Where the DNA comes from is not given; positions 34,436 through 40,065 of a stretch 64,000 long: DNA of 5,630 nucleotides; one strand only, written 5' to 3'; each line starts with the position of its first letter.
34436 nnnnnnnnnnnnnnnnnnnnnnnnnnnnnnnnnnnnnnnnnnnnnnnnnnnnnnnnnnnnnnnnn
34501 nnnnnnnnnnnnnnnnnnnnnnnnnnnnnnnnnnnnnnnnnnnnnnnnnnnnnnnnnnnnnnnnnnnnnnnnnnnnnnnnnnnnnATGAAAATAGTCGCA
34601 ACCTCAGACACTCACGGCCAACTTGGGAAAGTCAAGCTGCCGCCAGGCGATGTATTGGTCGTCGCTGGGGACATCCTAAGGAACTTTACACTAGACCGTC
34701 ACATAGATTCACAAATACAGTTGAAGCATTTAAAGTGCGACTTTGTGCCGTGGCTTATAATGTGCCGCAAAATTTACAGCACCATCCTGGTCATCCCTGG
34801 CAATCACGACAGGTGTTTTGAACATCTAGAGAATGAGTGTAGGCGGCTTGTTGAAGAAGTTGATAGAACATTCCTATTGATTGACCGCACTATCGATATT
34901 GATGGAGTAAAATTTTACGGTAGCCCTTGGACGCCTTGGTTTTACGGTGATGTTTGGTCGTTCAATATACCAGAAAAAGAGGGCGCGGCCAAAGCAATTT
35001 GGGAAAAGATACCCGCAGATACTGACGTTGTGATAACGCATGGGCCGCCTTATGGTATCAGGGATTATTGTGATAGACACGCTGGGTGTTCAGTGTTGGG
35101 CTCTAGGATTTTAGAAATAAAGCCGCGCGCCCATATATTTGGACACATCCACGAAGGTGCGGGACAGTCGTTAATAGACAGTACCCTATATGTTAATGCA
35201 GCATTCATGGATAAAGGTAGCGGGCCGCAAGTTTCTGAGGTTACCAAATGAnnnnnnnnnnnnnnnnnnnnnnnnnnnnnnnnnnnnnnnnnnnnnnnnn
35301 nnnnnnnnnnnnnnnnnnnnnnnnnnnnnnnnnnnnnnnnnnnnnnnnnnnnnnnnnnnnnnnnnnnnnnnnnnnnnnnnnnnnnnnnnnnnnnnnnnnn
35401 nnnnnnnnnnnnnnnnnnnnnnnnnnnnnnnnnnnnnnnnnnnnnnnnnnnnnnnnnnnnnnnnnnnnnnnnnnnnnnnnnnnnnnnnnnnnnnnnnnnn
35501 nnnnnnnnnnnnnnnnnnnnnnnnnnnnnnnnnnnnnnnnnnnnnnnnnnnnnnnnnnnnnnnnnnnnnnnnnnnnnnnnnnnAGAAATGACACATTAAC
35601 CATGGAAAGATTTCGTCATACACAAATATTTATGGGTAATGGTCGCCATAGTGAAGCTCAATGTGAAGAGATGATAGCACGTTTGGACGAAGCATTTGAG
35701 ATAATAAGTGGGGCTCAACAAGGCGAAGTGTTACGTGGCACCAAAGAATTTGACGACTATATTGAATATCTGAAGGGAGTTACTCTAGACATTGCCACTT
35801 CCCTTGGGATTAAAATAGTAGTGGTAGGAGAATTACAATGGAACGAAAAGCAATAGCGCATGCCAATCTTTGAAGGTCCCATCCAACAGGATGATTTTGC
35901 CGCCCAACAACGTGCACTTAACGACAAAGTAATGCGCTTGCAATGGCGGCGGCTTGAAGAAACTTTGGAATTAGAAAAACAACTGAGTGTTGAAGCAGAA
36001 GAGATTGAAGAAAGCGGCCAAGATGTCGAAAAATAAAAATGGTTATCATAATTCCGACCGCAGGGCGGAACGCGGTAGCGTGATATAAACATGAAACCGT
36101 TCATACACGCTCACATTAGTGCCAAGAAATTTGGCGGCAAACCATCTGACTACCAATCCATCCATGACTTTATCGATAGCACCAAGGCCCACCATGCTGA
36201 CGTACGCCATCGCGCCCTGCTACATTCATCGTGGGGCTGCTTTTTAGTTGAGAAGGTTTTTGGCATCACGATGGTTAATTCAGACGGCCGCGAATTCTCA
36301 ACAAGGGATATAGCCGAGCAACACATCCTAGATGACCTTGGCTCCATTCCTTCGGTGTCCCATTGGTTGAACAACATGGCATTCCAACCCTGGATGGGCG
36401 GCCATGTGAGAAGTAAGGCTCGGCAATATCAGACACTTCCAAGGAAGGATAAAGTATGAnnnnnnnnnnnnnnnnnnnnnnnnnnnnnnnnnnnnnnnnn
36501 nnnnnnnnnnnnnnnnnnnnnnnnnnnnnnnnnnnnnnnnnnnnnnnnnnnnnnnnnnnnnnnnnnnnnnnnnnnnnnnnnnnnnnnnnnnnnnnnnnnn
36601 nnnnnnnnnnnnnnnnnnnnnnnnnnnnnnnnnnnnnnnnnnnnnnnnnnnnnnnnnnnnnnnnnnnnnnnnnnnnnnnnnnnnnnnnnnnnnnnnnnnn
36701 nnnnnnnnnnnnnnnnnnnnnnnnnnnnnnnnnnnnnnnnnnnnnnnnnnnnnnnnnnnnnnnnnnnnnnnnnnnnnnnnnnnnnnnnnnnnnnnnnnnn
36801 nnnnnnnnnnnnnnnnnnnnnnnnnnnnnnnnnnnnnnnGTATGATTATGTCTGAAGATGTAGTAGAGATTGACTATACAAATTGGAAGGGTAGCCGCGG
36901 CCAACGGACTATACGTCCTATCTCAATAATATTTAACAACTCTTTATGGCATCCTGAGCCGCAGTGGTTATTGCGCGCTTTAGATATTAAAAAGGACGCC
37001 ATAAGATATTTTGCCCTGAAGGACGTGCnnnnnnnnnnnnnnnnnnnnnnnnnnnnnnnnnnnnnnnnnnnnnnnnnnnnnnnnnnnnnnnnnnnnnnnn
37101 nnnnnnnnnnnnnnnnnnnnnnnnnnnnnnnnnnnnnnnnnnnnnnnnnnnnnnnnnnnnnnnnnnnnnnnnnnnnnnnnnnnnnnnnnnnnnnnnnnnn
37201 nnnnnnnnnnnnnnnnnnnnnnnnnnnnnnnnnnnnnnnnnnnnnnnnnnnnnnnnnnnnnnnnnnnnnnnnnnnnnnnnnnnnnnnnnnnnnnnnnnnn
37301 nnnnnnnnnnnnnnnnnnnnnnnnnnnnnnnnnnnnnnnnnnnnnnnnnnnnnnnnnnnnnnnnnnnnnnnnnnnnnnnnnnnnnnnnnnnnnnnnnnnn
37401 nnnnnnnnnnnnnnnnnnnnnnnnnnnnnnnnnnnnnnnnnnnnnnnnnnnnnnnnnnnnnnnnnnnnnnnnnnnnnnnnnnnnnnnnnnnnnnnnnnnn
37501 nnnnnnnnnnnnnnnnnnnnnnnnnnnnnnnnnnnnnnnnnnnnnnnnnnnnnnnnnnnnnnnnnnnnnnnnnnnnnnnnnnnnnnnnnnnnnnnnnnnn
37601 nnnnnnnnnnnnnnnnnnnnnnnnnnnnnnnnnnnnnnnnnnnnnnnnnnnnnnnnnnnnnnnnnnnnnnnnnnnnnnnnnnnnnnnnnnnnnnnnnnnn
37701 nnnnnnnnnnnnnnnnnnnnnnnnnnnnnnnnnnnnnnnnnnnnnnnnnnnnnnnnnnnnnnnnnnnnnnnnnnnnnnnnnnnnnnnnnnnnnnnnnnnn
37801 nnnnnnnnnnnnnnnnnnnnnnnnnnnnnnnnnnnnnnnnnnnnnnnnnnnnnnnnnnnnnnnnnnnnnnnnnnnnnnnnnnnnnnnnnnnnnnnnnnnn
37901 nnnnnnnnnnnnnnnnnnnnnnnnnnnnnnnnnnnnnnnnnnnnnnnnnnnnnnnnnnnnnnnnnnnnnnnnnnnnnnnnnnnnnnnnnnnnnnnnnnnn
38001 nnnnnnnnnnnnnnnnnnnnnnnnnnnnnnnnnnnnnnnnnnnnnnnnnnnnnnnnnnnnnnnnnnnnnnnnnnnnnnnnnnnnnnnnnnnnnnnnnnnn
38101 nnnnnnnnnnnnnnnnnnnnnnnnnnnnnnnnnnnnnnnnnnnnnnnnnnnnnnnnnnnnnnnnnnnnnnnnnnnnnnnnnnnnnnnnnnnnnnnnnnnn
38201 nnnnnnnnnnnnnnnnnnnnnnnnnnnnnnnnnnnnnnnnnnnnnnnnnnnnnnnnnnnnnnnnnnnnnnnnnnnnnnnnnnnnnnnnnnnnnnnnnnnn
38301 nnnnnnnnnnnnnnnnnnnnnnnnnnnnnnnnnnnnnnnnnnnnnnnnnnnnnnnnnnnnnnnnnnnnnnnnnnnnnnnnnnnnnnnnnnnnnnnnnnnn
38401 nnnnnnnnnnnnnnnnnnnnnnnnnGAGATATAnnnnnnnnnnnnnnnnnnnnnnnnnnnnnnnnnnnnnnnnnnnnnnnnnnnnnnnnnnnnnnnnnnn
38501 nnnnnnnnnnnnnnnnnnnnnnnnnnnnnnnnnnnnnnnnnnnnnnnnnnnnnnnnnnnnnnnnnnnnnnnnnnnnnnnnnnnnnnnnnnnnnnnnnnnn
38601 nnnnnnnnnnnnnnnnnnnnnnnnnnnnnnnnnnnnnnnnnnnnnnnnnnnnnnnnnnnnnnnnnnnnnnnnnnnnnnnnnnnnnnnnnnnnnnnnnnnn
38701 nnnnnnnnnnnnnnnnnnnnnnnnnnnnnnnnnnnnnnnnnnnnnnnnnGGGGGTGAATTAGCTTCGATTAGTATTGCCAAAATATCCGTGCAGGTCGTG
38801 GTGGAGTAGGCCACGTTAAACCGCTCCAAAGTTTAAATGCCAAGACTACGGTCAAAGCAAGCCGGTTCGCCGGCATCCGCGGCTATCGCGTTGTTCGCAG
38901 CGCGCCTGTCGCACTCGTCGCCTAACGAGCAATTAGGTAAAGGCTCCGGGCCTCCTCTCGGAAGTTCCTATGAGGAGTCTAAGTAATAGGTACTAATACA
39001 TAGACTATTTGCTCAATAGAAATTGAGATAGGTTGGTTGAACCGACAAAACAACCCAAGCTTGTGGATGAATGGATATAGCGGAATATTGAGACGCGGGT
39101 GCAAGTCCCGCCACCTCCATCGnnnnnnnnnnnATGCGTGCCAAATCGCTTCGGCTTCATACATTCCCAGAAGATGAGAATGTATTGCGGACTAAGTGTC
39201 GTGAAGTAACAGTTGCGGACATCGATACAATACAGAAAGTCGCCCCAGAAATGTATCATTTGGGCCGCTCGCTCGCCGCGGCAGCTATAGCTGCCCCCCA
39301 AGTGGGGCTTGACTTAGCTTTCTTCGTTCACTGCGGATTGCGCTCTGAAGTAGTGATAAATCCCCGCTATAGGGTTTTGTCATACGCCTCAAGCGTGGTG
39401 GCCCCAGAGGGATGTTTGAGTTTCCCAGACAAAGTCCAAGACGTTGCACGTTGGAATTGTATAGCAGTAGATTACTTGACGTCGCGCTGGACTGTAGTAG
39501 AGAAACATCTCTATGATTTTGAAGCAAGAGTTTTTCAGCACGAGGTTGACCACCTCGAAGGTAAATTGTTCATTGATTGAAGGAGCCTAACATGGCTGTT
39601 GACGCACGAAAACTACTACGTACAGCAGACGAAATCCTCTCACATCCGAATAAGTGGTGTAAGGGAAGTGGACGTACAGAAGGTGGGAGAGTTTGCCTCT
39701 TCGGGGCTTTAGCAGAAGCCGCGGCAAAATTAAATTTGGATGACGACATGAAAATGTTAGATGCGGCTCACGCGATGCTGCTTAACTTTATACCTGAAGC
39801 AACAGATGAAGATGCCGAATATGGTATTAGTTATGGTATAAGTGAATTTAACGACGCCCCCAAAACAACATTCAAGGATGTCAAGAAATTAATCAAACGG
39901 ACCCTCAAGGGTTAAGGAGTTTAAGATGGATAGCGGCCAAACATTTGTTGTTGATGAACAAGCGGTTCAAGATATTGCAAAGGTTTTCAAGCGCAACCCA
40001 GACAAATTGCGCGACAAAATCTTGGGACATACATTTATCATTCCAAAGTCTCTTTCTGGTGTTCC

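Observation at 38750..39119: Probable phage-encoded tmRNA (ssrA) directly upstream of peptide deformylase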

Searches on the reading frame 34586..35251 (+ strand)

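Call 45: search_protein_families(library=pfam, proteins=[window:34586-35251:+], max_evalue=0.01)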
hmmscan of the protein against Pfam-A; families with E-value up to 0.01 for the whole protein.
window:34586-35251:+ (221 aa): 3 families
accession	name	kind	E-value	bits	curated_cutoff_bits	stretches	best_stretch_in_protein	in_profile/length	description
PF00149.33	Metallophos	-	7.7e-14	53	21.5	1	1-190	1-190/191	Calcineurin-like phosphoesterase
PF12850.12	Metallophos_2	-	0.00073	20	27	0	1-91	1-66/154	Calcineurin-like phosphoesterase superfamily domain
PF14582.11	Metallophos_3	-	0.0011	18.7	28.2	1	147-211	176-242/259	Metallophosphoesterase, calcineurin superfamily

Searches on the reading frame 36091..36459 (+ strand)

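Call 45: search_protein_families(library=pfam, proteins=[window:36091-36459:+], max_evalue=0.01)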
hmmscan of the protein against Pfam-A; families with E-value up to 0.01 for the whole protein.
window:36091-36459:+ (122 aa): 1 family
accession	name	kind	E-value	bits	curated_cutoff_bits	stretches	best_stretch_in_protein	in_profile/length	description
PF21866.1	DUF6915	-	7.5e-43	145.3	27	1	1-102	1-102/102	Domain of unknown function (DUF6915)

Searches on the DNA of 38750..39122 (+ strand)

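Call 5: search_dna_similar(query=window:38750-39122:+, collection=phages, mode=distant)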
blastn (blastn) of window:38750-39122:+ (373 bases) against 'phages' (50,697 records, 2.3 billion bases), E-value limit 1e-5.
No match.
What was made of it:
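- Closest known: Previously reported phage-encoded tmRNAs: 402 of 18,146 phage genomes. Different: No sequence match was found in the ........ phage collection (call 5).
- No blastn match was found among 50,697 phage records (call 5).
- Tried and rejected: blastn of the tmRNA against 50,697 phage records gave no match (call 5).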

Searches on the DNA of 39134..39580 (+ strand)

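Call 41: search_rna_families(sources=[L080, L081], threshold=evalue, max_evalue=0.01)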
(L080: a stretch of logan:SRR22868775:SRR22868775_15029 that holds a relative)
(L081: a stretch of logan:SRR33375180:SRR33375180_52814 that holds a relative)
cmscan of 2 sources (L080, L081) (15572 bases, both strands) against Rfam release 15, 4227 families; matches with E-value up to 0.01: 33.
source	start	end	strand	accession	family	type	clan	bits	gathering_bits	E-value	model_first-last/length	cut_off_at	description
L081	4239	4597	+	RF00023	tmRNA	Gene;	CL00001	95.7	47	1.2e-36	1-374/374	no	transfer-messenger RNA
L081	3389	3462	+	RF00005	tRNA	Gene; tRNA;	CL00001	75.4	29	2.5e-15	1-71/71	no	tRNA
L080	361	433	+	RF00005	tRNA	Gene; tRNA;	CL00001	66.5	29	6.8e-13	1-71/71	no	tRNA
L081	2202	2286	+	RF00005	tRNA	Gene; tRNA;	CL00001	65.6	29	1.2e-12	1-71/71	no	tRNA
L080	3269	3341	+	RF00005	tRNA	Gene; tRNA;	CL00001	62.9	29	6.9e-12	1-71/71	no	tRNA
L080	165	235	+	RF00005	tRNA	Gene; tRNA;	CL00001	62.2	29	1.1e-11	1-71/71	no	tRNA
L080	2867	2939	+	RF00005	tRNA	Gene; tRNA;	CL00001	61.9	29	1.3e-11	1-71/71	no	tRNA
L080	1625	1696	+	RF00005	tRNA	Gene; tRNA;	CL00001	60.5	29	3.1e-11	1-71/71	no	tRNA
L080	3544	3614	+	RF00005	tRNA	Gene; tRNA;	CL00001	59.9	29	4.5e-11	1-71/71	no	tRNA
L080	517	589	+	RF00005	tRNA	Gene; tRNA;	CL00001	58.8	29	9.4e-11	1-71/71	no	tRNA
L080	2954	3026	+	RF00005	tRNA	Gene; tRNA;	CL00001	57.2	29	2.6e-10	1-71/71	no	tRNA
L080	2254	2326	+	RF00005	tRNA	Gene; tRNA;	CL00001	54.9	29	1.1e-09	1-71/71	no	tRNA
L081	1015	1101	+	RF00005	tRNA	Gene; tRNA;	CL00001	52.9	29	3.8e-09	1-71/71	no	tRNA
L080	937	1008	+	RF00005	tRNA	Gene; tRNA;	CL00001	52.4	29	5.3e-09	1-71/71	no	tRNA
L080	2167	2242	+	RF00005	tRNA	Gene; tRNA;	CL00001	51.9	29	7.4e-09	1-71/71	no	tRNA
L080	1908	1992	+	RF00005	tRNA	Gene; tRNA;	CL00001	51.7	29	8.3e-09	1-71/71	no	tRNA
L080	441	513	+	RF00005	tRNA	Gene; tRNA;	CL00001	49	29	4.6e-08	1-71/71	no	tRNA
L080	1012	1091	+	RF00005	tRNA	Gene; tRNA;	CL00001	48.8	29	5.4e-08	1-71/71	no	tRNA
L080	3434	3506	+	RF00005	tRNA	Gene; tRNA;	CL00001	48.6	29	6e-08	1-71/71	no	tRNA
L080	7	79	+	RF00005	tRNA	Gene; tRNA;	CL00001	47.3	29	1.3e-07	1-71/71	no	tRNA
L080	2068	2154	+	RF00005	tRNA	Gene; tRNA;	CL00001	47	29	1.6e-07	1-71/71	no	tRNA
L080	2416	2487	+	RF00005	tRNA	Gene; tRNA;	CL00001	46.8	29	1.8e-07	1-71/71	no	tRNA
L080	2618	2689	+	RF00005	tRNA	Gene; tRNA;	CL00001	43.9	29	1.1e-06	1-71/71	no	tRNA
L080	1171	1242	+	RF00005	tRNA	Gene; tRNA;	CL00001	43.3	29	1.7e-06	1-71/71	no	tRNA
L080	85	156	+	RF00005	tRNA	Gene; tRNA;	CL00001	42.4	29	3.1e-06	1-71/71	no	tRNA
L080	853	925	+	RF00005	tRNA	Gene; tRNA;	CL00001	42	29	3.9e-06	1-71/71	no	tRNA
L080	1821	1903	+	RF01852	tRNA-Sec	Gene; tRNA;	CL00001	37.6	47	0.00018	1-91/91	no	Selenocysteine transfer RNA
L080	1489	1570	+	RF00005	tRNA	Gene; tRNA;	CL00001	37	29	9.5e-05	1-71/71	no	tRNA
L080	1095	1167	+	RF00005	tRNA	Gene; tRNA;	CL00001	35.2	29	0.00029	1-71/71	no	tRNA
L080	3348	3417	+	RF00005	tRNA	Gene; tRNA;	CL00001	34.5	29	0.00046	2-69/71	no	tRNA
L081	1055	1101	-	RF04351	Plastid-psbl-rps4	Cis-reg;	-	32.4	68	0.0016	1-53/53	no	Plastid-psbl-rps4 3UTR RNA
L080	3028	3266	+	RF00373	RNaseP_arch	Gene; ribozyme;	CL00002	31.1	84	8.9e-06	1-288/288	no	Archaeal RNase P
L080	1943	1992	-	RF04351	Plastid-psbl-rps4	Cis-reg;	-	30.4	68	0.0057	1-53/53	no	Plastid-psbl-rps4 3UTR RNA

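Call 94: search_rna_families(sources=[L094, L093], threshold=gathering)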
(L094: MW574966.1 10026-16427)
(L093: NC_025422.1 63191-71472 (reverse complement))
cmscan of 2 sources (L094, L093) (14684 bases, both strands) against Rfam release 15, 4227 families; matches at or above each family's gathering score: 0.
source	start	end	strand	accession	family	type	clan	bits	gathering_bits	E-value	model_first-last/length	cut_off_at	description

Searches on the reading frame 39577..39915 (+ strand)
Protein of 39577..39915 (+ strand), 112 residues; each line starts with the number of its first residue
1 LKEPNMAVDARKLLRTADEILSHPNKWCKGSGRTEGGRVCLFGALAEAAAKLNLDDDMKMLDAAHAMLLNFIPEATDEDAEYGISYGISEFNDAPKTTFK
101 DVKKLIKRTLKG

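Call 8: search_protein_families(library=pfam, proteins=[window:39577-39915:+], max_evalue=0.01)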
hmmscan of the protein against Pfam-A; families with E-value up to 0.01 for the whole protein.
window:39577-39915:+ (112 aa): 1 family
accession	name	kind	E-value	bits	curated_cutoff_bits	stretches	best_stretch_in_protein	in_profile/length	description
PF19698.5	DUF6197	-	4.7e-14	53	24.6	1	9-109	5-108/111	Family of unknown function (DUF6197)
